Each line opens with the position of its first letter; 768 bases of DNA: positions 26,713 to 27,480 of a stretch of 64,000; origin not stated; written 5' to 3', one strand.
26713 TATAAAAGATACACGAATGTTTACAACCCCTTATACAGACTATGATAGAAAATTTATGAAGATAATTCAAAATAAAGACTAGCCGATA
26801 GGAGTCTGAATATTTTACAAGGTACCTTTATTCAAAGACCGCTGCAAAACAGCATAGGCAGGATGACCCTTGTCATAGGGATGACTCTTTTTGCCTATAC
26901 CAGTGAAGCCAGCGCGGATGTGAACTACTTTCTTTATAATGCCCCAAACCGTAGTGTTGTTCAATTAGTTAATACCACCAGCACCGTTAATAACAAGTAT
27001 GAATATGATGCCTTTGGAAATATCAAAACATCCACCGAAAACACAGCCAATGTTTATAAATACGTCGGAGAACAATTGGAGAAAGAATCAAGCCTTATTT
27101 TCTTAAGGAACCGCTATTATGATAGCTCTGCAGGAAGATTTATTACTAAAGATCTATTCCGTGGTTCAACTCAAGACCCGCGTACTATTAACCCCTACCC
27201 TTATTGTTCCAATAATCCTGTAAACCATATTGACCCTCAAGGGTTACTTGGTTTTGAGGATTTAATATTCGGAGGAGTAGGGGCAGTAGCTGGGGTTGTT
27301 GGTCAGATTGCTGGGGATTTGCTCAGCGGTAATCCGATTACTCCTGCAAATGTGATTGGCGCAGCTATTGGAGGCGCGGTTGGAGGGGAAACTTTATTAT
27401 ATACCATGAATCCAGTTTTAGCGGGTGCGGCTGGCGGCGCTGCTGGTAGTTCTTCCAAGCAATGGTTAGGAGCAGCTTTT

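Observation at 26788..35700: RHS core-end motif (DPxGL) located near the N-terminus of a ~2900-aa multidomain surface protein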

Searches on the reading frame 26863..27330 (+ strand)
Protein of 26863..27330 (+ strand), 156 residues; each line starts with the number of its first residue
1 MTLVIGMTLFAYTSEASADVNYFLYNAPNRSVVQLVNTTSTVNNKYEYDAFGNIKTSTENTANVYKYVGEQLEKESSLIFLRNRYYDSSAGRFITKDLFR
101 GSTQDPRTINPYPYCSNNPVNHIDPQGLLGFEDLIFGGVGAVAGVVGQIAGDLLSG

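Call 37: search_protein_families(library=ncbifam, proteins=[window:26863-27270:+], max_evalue=0.01)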
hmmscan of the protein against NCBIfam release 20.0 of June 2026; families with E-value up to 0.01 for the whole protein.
window:26863-27270:+ (136 aa): 2 families
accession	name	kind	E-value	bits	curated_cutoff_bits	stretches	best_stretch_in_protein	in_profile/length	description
TIGR03696.1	Rhs_assc_core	domain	1.1e-21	77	32.5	1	48-128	1-76/76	RHS repeat-associated core domain-containing protein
NF041261.1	RHS_core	equivalog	1.8e-10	39.3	2000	1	23-128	1158-1261/1261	RHS element core protein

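Call 50: search_solved_structures(query=window:26863-27330:+, max_evalue=0.01, show_alignments=3)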
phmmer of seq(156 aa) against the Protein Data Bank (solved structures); distinct sequences matched with E-value up to 0.01: 13.
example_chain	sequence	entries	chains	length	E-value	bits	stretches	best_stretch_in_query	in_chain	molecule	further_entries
8h8b_A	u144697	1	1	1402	2.6e-07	33.6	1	45-132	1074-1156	Putative Rhs-family protein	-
8h8a_A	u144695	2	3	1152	5.3e-07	32.6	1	45-127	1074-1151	Putative Rhs-family protein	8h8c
8fjp_A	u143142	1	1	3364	4.1e-06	29.7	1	39-145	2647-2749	salivary gland surface protein 1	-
9pt5_A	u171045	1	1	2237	7.1e-06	29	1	35-132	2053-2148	Teneurin-like protein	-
9on3_A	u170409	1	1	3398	9.4e-06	28.6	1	32-145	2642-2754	SGS4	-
7q97_A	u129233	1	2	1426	1.3e-05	28.1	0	65-129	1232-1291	Rhs family protein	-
9ifo_A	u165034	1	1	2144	7.1e-05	25.7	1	35-128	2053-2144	Teneurin-Like Protein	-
8cp6_B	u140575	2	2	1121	0.00018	24.4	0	62-128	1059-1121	Toxin protein Tse5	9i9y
8qja_A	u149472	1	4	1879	0.00082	22.3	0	63-128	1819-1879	Putative type VI secretion system YD repeat-containing Rhs element Vgr protein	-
8qjd_A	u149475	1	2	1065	0.0013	21.6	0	66-128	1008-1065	Salmonella bongori Rhs core domain (residues 360-1420)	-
8qjc_A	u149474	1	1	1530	0.0014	21.5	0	66-129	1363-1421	T6SS-associated Rhs core and toxin domain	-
8qjb_A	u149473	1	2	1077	0.0014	21.5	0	66-128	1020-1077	T6SS-associated Rhs core domain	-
6sup_A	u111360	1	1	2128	0.0095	18.8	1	50-137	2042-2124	TcdB2,TccC3,Cell division control protein 42 homolog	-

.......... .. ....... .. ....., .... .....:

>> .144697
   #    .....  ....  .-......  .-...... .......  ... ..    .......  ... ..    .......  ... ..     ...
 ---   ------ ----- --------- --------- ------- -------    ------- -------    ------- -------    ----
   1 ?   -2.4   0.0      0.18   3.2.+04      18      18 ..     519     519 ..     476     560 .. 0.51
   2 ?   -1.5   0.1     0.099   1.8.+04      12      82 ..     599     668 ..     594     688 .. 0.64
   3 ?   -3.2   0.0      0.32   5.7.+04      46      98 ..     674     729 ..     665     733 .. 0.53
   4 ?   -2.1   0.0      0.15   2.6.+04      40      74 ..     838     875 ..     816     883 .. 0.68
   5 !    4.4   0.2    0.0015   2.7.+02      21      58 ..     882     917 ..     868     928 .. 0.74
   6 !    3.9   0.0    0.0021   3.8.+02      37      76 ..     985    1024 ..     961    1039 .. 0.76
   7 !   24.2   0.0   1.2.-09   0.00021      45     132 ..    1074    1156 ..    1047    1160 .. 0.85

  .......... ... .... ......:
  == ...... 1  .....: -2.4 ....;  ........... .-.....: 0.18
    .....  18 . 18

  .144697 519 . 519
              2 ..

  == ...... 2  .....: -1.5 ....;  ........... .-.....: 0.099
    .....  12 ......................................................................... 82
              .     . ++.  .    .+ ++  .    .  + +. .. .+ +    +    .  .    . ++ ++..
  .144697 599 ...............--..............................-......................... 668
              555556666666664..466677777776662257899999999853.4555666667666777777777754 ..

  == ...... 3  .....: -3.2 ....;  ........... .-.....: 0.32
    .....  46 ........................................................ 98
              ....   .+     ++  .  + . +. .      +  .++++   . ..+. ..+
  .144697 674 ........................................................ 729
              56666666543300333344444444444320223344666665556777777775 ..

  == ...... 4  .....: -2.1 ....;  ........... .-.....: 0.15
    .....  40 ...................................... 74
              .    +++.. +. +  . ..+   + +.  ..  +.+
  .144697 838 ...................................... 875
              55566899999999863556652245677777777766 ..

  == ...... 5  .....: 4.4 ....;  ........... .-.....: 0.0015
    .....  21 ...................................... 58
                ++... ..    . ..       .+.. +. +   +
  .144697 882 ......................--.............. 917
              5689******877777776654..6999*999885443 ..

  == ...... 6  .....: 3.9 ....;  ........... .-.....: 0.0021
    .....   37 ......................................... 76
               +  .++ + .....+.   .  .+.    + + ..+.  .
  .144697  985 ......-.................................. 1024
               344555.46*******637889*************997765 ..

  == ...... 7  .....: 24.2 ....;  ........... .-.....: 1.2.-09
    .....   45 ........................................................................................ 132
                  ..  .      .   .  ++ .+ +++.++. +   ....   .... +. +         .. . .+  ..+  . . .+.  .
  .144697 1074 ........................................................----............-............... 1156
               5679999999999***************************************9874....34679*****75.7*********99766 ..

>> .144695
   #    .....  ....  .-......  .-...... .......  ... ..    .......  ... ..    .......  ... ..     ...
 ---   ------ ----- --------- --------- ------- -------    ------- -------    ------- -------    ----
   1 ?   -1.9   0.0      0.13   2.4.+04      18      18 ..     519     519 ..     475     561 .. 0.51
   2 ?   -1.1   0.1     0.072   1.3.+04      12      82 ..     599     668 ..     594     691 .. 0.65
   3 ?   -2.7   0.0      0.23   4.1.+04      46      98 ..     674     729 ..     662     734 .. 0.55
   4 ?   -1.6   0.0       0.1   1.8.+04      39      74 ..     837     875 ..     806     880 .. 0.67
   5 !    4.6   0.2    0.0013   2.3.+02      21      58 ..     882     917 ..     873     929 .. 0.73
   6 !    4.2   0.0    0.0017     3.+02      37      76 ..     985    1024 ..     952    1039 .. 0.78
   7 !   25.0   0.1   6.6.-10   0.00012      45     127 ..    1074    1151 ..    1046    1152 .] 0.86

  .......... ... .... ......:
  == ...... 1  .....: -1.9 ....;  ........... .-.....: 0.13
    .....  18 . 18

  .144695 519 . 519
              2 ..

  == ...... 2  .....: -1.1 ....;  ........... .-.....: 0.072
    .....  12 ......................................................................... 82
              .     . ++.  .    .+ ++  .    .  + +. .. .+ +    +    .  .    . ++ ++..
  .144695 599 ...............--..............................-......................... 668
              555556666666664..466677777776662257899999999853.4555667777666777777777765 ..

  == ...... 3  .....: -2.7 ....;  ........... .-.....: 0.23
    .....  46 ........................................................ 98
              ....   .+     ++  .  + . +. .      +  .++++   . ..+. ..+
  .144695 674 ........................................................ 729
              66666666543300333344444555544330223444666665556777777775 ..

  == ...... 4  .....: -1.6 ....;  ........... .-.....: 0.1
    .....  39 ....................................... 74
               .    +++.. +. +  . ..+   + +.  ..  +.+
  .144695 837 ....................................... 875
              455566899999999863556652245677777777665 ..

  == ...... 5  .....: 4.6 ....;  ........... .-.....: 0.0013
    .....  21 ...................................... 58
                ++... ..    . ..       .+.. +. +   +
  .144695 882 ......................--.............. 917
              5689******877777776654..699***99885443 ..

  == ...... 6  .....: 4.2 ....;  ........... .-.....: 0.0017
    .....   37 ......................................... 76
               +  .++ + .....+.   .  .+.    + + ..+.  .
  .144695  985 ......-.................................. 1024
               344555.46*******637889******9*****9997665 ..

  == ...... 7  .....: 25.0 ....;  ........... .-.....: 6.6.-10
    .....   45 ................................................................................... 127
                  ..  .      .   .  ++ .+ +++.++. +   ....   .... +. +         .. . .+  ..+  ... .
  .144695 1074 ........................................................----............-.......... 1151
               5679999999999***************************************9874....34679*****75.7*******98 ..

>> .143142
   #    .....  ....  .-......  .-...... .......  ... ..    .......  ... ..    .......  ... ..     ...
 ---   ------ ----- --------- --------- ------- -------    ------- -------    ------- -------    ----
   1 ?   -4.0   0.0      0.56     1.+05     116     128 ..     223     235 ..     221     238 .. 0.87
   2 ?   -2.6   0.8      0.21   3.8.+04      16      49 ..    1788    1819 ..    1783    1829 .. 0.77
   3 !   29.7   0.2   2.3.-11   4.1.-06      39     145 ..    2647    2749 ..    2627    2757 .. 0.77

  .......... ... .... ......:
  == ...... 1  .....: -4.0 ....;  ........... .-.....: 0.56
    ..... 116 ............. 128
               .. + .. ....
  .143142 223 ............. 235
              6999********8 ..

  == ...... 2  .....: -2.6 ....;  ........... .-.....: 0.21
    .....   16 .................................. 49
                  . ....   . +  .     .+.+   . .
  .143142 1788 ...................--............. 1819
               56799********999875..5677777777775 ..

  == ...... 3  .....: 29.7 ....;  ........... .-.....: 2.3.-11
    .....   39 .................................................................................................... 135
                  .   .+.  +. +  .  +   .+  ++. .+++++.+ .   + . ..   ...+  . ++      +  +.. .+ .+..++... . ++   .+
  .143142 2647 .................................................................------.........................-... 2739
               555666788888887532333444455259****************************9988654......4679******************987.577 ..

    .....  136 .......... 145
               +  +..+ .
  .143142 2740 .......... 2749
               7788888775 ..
